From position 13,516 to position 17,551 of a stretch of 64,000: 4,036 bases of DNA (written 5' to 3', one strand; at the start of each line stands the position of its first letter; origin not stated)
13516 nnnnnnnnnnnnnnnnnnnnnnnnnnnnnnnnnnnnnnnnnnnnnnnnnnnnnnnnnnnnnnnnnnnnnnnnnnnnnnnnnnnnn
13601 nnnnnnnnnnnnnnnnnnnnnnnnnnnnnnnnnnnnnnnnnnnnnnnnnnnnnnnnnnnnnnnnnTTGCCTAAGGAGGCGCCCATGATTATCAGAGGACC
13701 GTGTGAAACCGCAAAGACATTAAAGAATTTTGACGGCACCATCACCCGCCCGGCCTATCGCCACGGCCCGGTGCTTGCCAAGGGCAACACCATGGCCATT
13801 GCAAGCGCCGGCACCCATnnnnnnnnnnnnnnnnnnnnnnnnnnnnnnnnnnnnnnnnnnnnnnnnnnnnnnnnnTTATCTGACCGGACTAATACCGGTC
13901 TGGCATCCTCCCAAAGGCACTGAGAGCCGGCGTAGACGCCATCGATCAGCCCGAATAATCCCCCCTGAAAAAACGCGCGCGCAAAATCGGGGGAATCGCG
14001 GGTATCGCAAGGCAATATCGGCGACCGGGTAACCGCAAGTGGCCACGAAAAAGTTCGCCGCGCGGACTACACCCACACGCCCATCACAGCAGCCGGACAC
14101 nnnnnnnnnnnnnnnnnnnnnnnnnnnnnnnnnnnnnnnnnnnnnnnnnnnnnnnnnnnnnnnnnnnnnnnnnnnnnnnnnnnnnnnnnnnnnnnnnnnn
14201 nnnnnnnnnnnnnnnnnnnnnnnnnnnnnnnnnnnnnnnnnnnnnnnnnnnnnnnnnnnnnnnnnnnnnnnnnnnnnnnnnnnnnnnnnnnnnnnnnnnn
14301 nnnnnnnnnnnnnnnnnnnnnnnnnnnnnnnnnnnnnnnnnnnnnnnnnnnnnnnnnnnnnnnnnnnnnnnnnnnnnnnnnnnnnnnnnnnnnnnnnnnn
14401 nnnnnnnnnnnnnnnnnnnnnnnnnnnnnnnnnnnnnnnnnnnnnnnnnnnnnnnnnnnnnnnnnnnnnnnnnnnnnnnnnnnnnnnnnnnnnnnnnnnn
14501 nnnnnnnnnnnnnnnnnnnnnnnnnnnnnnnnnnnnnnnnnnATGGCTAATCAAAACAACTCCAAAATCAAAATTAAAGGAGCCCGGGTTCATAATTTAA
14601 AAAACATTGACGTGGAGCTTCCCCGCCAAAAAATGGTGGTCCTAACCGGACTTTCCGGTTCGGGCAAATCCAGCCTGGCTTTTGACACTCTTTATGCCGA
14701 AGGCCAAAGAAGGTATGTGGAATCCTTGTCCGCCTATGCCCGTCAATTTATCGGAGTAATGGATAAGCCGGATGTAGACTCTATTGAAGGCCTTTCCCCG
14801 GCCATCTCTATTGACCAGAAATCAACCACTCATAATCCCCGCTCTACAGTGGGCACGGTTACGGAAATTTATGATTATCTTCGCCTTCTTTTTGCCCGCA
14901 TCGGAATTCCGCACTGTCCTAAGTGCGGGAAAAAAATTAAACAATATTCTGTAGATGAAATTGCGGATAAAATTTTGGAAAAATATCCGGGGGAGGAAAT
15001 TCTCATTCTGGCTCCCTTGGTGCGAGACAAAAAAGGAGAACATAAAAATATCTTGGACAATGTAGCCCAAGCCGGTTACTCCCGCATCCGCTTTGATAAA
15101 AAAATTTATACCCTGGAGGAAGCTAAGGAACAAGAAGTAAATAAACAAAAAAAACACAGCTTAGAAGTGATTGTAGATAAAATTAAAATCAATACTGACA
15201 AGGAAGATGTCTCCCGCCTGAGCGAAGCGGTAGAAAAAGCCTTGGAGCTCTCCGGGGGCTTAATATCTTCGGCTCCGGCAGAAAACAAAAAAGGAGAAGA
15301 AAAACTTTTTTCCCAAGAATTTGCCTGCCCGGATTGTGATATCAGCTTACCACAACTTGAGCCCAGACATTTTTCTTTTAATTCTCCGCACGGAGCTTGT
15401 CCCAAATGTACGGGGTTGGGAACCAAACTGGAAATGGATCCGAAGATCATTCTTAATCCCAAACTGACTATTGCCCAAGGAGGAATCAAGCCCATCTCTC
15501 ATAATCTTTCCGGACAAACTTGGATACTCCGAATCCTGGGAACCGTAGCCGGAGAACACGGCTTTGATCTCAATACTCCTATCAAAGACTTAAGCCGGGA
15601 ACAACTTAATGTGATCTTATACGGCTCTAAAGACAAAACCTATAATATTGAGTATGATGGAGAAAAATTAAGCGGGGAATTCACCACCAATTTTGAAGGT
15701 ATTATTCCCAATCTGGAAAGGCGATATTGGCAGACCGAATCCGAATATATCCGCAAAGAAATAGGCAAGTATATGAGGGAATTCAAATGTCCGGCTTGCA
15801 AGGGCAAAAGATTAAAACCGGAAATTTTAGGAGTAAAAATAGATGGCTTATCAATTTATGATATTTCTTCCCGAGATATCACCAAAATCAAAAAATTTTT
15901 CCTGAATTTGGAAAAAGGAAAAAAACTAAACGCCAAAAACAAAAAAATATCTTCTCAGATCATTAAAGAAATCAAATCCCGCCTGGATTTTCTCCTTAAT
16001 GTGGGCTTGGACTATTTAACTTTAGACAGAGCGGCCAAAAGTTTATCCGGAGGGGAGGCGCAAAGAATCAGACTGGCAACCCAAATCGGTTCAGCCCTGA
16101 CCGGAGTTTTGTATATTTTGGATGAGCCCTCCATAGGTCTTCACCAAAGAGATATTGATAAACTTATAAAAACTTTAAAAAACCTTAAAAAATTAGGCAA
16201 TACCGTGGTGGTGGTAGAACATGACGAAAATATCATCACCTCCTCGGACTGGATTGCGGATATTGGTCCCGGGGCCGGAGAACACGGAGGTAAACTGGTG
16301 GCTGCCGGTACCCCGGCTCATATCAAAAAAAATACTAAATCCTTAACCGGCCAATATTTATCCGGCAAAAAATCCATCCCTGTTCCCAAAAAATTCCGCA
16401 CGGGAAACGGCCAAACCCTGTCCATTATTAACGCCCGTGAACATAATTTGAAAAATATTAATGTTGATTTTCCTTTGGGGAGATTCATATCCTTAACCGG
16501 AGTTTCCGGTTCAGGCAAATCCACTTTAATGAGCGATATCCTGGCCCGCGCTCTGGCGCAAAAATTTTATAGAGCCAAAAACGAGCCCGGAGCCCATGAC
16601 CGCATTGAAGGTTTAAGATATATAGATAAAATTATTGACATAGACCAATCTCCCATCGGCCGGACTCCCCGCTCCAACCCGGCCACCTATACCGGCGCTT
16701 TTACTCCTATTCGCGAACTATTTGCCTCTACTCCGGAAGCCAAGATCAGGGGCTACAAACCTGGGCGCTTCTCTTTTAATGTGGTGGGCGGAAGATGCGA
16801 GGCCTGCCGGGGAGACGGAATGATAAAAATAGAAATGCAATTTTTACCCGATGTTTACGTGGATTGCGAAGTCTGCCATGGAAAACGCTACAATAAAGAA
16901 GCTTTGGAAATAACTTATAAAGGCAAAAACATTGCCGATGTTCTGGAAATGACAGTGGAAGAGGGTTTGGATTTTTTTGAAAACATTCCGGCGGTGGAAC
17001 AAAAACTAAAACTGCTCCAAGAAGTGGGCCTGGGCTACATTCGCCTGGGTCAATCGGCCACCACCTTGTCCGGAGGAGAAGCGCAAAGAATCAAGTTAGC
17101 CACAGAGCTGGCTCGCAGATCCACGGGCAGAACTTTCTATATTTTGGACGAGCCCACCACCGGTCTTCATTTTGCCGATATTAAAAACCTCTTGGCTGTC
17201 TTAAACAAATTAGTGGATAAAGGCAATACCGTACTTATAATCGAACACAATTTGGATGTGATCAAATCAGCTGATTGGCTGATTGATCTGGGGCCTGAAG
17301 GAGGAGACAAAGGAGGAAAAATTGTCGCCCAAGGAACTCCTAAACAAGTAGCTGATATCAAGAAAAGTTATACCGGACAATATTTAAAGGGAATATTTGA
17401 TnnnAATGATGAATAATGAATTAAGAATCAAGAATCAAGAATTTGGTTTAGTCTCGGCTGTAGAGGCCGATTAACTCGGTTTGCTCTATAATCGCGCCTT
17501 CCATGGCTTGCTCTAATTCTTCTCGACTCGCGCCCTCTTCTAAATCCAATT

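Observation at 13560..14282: Promoter-to-terminator ~0.7-kb GC-rich, highly self-complementary unit with no credible gene: candidate large structured RNA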

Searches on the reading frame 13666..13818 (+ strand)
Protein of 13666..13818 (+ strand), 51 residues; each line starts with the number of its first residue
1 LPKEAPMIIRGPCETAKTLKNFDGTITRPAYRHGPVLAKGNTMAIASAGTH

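Call 15: find_homologous_proteins(query=window:13666-13818:+, max_evalue=1)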
Query window:13666-13818:+ (51 aa): 1 proteins with E <= 1 among 1 candidates.
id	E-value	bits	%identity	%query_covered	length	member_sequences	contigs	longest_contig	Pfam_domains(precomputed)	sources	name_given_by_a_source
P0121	6.3e-27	108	98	100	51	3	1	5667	-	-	-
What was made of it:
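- Tried and rejected: Alone, against 5.8 billion proteins (call 15).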

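Call 39: search_protein_families(library=pfam, max_evalue=1, proteins=[window:13684-13818:+])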
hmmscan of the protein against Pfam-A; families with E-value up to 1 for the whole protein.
window:13684-13818:+ (45 aa): 0 families

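Call 40: search_protein_families(library=ncbifam, max_evalue=1, proteins=[window:13684-13818:+])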
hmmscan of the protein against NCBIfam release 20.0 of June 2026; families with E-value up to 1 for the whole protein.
window:13684-13818:+ (45 aa): 0 families

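Call 43: find_homologous_proteins(query=A2, max_evalue=10)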
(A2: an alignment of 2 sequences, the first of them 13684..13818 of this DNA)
Query A2 (2 sequences) (45 aa, profile of the alignment): 2 proteins with E <= 10 among 2 candidates.
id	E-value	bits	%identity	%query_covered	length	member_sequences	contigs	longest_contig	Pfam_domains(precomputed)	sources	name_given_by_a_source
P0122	4.2e-27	112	-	-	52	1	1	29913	-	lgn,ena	-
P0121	1.5e-22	97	100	100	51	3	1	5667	-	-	-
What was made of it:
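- Tried and rejected: As a two-sequence profile (call 43).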

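Call 46: search_protein_representatives(protein=window:13684-13818:+)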
Query: 45 residues. Proteins with E-value up to 0.001 (for the whole library): 4; up to 1e-10: 1; up to 1e-30: 0. The best 4 are listed.
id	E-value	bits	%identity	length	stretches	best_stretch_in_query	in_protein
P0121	2.8e-23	94.6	100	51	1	1-45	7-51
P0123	2.7e-06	42.4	57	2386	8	14-30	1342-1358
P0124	9.6e-06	40.8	39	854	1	12-39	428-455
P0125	4.6e-04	35.6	51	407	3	16-41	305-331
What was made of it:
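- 13684..13821 (+): ORF1, 45 codons (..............SAGTH), called as a gene by several pipelines; its product is not conserved. No other homologue appears among 5.8 billion proteins or 1.84 billion representatives (calls 15, 43, 46).
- Tried and rejected: By phmmer against 1.84 billion representatives (call 46).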

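Call 47: list_cluster_members(proteins=[P0121, P0122, P0001])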
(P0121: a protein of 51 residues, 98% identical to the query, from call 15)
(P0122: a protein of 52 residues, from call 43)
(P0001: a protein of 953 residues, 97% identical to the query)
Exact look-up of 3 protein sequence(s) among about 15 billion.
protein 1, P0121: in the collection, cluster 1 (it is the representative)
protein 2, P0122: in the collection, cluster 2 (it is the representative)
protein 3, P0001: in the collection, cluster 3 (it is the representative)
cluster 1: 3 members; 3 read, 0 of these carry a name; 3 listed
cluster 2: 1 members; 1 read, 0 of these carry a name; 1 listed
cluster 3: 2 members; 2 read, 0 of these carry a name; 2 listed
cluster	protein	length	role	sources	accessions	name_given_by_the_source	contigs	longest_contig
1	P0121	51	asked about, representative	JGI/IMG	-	-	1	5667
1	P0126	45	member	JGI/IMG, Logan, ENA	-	-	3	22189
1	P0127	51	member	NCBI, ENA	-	-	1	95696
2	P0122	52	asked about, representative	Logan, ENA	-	-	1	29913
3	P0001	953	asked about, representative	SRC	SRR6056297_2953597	-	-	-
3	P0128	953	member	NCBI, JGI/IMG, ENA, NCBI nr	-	-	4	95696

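Call 62: find_encoding_contigs(protein=P0126, flank=3000, max_places=10)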
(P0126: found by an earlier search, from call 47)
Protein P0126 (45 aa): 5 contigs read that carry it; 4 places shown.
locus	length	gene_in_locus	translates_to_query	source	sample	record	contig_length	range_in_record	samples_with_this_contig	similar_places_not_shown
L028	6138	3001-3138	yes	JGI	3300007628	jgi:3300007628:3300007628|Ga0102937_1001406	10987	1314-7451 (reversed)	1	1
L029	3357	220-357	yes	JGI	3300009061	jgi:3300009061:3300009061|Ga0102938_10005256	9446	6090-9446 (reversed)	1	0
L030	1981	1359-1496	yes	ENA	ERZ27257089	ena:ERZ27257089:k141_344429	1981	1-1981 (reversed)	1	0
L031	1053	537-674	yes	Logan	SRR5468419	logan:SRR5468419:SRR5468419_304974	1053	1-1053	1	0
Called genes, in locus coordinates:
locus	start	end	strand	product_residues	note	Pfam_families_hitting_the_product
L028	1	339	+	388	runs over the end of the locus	PF00999:Na_H_Exchanger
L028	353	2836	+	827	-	PF00690:Cation_ATPase_N, PF00122:E1-E2_ATPase, PF00702:Hydrolase, PF13246:Cation_ATPase, PF00689:Cation_ATPase_C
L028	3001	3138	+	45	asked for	-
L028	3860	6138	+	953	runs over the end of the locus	PF00005:ABC_tran (faint), PF02463:SMC_N (faint), PF03193:RsgA_GTPase (faint), PF13191:AAA_16 (faint), PF13476:AAA_23 (faint), PF13481:AAA_25 (faint), PF17760:UvrA_inter, PF17755:UvrA_DNA-bind, +4 more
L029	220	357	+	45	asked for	-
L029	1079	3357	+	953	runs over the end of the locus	PF00005:ABC_tran (faint), PF02463:SMC_N (faint), PF03193:RsgA_GTPase (faint), PF13191:AAA_16 (faint), PF13476:AAA_23 (faint), PF13481:AAA_25 (faint), PF17760:UvrA_inter, PF17755:UvrA_DNA-bind, +4 more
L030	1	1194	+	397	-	?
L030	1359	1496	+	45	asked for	-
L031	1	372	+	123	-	?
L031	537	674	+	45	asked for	-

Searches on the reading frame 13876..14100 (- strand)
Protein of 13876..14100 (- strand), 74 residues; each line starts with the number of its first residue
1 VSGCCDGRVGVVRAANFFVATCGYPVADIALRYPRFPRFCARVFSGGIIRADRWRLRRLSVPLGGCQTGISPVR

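Call 39: search_protein_families(library=pfam, max_evalue=1, proteins=[window:13876-14100:-])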
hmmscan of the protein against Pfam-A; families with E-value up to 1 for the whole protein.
window:13876-14100:- (74 aa): 1 family
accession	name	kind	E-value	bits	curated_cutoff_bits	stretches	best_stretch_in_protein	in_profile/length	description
PF23015.2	zf-WIZ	-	0.23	11.2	27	1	35-46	6-17/35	Zinc finger found in WIZ protein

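Call 40: search_protein_families(library=ncbifam, max_evalue=1, proteins=[window:13876-14100:-])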
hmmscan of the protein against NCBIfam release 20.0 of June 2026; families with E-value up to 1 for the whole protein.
window:13876-14100:- (74 aa): 0 families

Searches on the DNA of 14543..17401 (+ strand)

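Call 67: search_rna_families(source=L009, start=8600, end=10000, threshold=evalue, max_evalue=10)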
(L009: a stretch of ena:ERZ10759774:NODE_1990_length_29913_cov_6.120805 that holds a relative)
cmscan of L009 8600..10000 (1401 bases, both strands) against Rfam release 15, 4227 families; matches with E-value up to 10: 11.
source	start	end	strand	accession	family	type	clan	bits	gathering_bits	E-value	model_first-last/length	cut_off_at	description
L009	9389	9475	+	RF00242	ctRNA_pT181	Gene; antisense;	-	25.5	56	1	1-94/94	no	ctRNA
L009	9371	9474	+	RF00558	L20_leader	Cis-reg; leader;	-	25.2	58.7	0.024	1-127/127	no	Ribosomal protein L20 leader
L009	8823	8928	-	RF01590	plasmodium_snoR14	Gene; snRNA; snoRNA; CD-box;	-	21.6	90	8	1-127/127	no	small nucleolar RNA snoR14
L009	9608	9686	+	RF02846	Ref84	Gene; antisense;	-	20.9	52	9.2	1-87/87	no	Enterococcus sRNA 84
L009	9438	9565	-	RF02693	psm_mec_RNA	Gene; sRNA;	-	20.3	85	7.1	1-143/143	no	psm_mec locus RNA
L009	9688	9725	-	RF03904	MIR7991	Gene; miRNA;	-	16.3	58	4.9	1-47/47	no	MIR7991 microRNA precursor family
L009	9337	9466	+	RF04157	MIR9486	Gene; miRNA;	-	15.9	100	6.4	1-119/119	no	MIR9486 microRNA precursor family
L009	9390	9466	+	RF01474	rli42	Gene; sRNA;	-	14.4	80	3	1-171/171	no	Listeia sRNA rli42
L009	9412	9475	+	RF00519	suhB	Gene; sRNA;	CL00108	14.1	41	8.3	1-77/77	no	Makes More Granules Regulator RNA (mmgR)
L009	9542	9600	-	RF01259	snR63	Gene; snRNA; snoRNA; CD-box;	CL00061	10.2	50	9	1-255/255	no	Small nucleolar RNA snR63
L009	8640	8734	+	RF01295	SCARNA7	Gene; snRNA; snoRNA; scaRNA;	-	9.6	65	9.4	1-330/330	no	Small Cajal body-specific RNA 7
